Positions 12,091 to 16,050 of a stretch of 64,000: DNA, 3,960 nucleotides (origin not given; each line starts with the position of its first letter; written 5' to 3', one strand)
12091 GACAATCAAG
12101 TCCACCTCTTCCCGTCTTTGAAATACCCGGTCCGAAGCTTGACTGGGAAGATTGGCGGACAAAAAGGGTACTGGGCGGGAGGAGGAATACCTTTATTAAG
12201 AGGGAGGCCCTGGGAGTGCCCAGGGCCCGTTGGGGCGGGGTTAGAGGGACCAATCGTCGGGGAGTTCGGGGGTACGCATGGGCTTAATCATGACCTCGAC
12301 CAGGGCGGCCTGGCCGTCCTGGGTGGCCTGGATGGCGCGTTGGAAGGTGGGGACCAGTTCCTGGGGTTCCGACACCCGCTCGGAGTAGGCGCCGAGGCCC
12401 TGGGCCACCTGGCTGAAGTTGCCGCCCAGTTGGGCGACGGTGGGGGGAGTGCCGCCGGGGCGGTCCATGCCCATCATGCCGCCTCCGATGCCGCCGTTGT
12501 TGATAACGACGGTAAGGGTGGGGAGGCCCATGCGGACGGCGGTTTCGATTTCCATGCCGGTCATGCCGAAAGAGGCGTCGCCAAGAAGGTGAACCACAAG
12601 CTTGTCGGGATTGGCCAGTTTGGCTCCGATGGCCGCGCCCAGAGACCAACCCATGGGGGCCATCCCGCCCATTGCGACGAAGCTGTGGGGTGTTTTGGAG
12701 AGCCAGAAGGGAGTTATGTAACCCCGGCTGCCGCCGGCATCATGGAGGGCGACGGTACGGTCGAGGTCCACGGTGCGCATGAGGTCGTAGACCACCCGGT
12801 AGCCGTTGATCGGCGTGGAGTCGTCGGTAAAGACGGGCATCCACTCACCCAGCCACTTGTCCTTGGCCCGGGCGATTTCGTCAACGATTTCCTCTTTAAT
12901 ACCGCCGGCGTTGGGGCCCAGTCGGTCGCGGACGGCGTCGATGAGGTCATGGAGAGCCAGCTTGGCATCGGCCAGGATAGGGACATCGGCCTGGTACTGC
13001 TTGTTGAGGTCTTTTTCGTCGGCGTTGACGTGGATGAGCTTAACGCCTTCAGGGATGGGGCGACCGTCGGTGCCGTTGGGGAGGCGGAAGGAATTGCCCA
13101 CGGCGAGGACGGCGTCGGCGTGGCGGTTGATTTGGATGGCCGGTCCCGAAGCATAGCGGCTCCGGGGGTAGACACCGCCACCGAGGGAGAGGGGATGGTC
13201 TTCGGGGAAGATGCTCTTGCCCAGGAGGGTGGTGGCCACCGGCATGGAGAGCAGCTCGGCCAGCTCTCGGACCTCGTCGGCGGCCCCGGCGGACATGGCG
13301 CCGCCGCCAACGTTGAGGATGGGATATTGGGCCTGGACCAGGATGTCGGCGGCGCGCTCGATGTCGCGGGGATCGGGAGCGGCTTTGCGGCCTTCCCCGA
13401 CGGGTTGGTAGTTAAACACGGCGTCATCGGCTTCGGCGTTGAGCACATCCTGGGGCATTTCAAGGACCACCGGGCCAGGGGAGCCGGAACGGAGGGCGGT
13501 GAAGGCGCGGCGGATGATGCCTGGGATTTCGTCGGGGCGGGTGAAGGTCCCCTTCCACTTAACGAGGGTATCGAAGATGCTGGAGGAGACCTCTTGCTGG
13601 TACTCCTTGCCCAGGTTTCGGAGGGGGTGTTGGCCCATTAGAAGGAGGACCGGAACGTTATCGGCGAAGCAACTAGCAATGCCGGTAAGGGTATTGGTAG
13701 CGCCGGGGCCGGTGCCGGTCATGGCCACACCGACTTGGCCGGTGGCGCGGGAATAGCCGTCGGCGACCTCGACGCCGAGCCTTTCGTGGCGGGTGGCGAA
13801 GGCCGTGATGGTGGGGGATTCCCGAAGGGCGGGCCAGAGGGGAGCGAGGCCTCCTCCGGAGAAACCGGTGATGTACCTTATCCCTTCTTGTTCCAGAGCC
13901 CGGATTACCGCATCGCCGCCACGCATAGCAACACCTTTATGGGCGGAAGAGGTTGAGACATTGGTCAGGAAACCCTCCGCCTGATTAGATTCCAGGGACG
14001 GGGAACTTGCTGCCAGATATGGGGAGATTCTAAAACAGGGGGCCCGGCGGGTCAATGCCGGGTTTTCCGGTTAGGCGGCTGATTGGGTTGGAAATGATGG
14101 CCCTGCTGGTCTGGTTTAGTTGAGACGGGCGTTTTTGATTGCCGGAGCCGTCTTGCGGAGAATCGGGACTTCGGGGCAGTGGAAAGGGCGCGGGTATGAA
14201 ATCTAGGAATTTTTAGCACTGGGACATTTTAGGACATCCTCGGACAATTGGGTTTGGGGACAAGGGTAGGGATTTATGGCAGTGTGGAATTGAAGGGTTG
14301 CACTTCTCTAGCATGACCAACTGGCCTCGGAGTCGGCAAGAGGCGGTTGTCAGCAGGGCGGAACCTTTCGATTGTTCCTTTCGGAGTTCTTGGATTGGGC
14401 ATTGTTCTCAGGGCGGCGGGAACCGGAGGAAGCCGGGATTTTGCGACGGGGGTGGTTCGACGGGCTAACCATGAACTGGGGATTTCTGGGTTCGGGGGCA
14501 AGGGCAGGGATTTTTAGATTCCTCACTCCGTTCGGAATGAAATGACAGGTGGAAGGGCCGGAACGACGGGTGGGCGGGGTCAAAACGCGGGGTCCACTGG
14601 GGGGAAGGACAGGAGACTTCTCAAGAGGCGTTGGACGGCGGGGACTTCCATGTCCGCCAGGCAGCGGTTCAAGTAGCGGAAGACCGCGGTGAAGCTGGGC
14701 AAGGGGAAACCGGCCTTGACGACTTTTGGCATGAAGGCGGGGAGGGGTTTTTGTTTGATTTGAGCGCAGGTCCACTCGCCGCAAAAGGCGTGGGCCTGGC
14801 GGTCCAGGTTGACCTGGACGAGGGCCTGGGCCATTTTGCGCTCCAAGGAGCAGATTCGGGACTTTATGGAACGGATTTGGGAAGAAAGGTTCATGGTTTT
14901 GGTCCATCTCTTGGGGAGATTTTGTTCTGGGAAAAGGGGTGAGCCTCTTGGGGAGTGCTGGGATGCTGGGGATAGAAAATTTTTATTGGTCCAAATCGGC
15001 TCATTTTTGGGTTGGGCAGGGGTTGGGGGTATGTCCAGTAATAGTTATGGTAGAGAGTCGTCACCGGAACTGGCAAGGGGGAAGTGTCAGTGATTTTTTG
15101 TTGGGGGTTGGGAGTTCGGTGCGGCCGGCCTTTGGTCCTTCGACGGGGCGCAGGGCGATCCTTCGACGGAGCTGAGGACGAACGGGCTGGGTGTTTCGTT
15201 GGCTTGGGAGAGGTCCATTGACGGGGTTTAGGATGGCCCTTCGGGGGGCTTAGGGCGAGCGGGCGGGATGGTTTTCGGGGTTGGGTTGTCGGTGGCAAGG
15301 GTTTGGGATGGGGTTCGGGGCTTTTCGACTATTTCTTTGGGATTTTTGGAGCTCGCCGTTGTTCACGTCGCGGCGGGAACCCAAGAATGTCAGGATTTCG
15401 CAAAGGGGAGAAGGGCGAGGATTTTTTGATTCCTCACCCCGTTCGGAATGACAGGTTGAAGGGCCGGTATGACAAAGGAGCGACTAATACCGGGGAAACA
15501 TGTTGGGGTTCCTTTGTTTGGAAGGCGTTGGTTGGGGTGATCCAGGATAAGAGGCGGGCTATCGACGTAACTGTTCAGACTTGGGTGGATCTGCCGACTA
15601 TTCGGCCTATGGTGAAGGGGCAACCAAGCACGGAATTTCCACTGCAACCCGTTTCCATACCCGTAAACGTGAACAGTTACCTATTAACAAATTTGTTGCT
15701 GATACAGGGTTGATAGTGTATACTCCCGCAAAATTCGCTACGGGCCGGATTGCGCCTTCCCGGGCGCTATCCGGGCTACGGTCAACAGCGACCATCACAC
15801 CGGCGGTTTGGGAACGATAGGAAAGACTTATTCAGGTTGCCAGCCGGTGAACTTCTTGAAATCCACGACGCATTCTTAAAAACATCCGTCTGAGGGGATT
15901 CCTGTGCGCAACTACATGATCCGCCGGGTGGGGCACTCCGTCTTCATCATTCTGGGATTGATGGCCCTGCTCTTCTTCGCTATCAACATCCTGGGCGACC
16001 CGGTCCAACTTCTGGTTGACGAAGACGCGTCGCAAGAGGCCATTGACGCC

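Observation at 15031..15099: A ~50-nt element conserved at >90% identity in three otherwise divergent intergenic islands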

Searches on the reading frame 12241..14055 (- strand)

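Call 12: search_protein_families(library=pfam, proteins=[window:12241-14055:-], max_evalue=0.1)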
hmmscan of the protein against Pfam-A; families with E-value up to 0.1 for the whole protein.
window:12241-14055:- (604 aa): 3 families
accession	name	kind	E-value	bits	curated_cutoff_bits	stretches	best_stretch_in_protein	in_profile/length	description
PF00205.28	TPP_enzyme_M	-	2.5e-32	111.9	30.4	1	232-371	1-137/137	Thiamine pyrophosphate enzyme, central domain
PF02776.23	TPP_enzyme_N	-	3.3e-32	111.2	26.8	1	44-156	1-114/119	Thiamine pyrophosphate enzyme, N-terminal TPP binding domain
PF02775.26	TPP_enzyme_C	-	1.4e-28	100.1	21.9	1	439-588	1-151/151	Thiamine pyrophosphate enzyme, C-terminal TPP binding domain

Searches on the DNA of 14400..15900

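Call 45: search_rna_families(source=window, start=14400, end=15900, threshold=evalue, max_evalue=1)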
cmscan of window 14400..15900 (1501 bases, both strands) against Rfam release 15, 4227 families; matches with E-value up to 1: 0.
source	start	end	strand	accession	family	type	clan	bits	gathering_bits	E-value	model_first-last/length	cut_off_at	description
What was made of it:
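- There is no Rfam hit even at E <= 1 (call 45).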
